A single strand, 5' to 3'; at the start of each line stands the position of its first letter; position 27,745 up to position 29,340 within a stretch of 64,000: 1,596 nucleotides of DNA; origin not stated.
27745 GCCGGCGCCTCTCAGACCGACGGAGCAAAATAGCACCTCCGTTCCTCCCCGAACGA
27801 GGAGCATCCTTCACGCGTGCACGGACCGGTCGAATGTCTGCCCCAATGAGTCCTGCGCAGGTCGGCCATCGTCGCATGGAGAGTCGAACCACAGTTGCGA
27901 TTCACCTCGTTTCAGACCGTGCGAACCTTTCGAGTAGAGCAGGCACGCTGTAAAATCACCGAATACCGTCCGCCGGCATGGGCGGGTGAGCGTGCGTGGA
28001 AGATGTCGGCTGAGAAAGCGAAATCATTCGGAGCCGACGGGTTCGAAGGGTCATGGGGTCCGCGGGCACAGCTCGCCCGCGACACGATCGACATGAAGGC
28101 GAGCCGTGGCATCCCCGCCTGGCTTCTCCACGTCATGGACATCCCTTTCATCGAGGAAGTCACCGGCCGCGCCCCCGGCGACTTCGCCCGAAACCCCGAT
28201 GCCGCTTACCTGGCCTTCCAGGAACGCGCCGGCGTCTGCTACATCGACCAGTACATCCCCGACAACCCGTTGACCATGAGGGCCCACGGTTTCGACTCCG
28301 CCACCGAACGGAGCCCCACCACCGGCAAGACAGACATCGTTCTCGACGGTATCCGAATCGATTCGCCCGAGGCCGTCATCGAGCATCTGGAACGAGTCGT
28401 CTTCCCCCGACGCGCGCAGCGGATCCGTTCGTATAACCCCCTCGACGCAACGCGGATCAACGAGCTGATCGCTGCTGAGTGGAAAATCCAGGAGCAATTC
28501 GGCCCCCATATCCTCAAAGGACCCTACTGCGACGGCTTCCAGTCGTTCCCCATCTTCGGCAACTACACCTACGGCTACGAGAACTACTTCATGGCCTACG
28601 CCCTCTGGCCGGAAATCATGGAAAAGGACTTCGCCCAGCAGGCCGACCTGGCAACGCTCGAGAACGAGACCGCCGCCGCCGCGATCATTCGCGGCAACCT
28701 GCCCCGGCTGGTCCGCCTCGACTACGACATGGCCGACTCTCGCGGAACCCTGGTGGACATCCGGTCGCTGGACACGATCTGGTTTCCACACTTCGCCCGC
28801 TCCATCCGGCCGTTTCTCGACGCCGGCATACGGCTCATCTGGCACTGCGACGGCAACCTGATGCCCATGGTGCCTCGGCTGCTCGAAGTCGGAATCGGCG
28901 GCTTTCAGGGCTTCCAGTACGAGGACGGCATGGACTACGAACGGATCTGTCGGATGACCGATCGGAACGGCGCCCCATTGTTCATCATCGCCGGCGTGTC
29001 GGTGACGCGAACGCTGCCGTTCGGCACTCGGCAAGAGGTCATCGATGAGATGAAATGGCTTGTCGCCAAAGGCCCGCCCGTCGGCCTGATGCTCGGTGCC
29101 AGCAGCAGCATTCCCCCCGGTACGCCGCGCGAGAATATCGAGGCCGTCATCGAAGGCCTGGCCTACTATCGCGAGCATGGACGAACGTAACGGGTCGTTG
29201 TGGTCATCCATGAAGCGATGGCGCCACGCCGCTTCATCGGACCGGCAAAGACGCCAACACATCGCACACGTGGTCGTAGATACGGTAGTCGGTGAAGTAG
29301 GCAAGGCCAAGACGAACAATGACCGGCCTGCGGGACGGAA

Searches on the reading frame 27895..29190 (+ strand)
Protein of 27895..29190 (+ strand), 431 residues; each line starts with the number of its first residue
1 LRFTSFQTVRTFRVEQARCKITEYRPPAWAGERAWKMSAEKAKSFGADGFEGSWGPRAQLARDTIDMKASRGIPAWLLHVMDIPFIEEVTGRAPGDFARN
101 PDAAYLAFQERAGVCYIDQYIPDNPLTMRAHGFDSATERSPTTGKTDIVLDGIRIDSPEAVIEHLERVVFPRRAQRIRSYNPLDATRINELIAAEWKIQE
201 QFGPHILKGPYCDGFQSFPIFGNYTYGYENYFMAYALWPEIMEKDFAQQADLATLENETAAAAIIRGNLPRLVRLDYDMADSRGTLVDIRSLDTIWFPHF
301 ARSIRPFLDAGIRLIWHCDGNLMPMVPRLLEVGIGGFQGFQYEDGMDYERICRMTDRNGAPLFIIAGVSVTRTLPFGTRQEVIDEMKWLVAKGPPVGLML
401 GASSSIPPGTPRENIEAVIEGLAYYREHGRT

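Call 9: search_protein_families(library=pfam, proteins=[window:27895-29190:+], max_evalue=0.001)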
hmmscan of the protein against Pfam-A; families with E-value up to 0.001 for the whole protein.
window:27895-29190:+ (431 aa): 1 family
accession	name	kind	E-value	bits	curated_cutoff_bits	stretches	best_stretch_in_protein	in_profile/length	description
PF01208.23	URO-D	-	0.00024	20.7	23.9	1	279-420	204-341/346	Uroporphyrinogen decarboxylase (URO-D)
